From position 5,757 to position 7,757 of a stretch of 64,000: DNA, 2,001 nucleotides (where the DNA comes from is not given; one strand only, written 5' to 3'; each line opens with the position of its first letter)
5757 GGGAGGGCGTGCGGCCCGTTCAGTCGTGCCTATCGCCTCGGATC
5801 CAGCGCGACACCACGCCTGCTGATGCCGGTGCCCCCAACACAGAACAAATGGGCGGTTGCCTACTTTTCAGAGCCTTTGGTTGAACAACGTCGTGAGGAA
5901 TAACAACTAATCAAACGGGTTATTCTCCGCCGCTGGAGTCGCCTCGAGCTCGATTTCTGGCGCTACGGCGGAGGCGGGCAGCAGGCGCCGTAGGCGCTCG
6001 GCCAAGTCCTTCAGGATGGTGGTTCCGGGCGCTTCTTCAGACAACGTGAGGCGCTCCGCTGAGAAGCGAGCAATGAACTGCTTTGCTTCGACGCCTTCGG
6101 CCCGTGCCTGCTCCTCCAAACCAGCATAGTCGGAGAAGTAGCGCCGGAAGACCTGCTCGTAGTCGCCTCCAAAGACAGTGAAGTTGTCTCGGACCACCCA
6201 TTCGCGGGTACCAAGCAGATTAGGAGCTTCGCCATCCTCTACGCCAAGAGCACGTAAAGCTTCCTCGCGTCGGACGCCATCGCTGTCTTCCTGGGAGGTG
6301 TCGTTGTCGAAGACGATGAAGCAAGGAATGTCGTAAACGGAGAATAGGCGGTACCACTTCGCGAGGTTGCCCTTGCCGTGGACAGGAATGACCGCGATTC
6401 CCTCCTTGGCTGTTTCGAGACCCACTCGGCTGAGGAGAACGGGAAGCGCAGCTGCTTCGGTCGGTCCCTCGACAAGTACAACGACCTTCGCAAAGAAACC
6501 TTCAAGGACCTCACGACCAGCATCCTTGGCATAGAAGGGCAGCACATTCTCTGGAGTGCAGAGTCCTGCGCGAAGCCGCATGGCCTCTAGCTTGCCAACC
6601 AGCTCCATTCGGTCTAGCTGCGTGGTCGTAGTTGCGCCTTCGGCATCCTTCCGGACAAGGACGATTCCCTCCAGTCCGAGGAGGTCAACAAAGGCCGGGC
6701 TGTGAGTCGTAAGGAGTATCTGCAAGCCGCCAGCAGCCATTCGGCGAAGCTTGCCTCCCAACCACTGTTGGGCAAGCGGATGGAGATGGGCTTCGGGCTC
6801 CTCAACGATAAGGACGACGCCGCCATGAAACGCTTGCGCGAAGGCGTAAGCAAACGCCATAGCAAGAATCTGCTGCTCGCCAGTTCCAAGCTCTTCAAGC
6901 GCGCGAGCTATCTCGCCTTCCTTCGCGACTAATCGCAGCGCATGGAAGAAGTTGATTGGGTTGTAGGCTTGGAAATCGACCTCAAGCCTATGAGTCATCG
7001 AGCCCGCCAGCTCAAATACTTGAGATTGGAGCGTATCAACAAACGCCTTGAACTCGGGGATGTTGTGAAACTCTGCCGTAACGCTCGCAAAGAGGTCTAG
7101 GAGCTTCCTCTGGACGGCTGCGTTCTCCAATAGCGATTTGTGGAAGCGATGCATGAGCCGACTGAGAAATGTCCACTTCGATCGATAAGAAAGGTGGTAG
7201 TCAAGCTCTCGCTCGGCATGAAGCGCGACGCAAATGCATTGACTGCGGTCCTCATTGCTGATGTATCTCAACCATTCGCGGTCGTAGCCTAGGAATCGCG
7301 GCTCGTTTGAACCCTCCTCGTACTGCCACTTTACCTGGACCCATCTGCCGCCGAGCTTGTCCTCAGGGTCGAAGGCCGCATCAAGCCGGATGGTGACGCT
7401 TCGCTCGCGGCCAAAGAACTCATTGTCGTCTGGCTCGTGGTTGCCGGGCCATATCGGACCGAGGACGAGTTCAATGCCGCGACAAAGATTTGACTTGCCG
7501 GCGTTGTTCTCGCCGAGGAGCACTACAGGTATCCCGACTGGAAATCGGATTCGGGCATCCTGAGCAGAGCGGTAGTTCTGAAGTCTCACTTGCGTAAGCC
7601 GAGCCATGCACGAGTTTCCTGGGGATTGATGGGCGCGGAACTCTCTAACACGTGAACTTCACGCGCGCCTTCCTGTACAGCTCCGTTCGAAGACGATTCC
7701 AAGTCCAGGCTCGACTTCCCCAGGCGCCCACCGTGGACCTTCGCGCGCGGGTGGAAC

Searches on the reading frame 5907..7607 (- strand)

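Call 75: search_protein_families(library=pfam, proteins=[window:5907-7607:-], max_evalue=0.01)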
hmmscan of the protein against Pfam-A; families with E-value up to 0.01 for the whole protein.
window:5907-7607:- (566 aa): 6 families
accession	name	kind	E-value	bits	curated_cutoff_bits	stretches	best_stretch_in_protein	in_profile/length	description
PF20469.4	OLD-like_TOPRIM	-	3.6e-19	69.5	23.2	1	371-436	1-67/67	Overcoming lysogenization defect protein-like, TOPRIM domain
PF13304.12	AAA_21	-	3.9e-19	70.3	27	1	138-308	176-304/304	AAA domain, putative AbiEii toxin, Type IV TA system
PF13175.12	AAA_15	-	1e-18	68.6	32.1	2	221-307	291-374/374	AAA ATPase domain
PF02463.25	SMC_N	-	1e-05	25.5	40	1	4-50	2-49/220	RecF/RecN/SMC N terminal domain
PF11398.14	DUF2813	-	1.5e-05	25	21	1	265-336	286-353/372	Protein of unknown function (DUF2813)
PF13476.12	AAA_23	-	0.0034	18.5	27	1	7-70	2-64/201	AAA domain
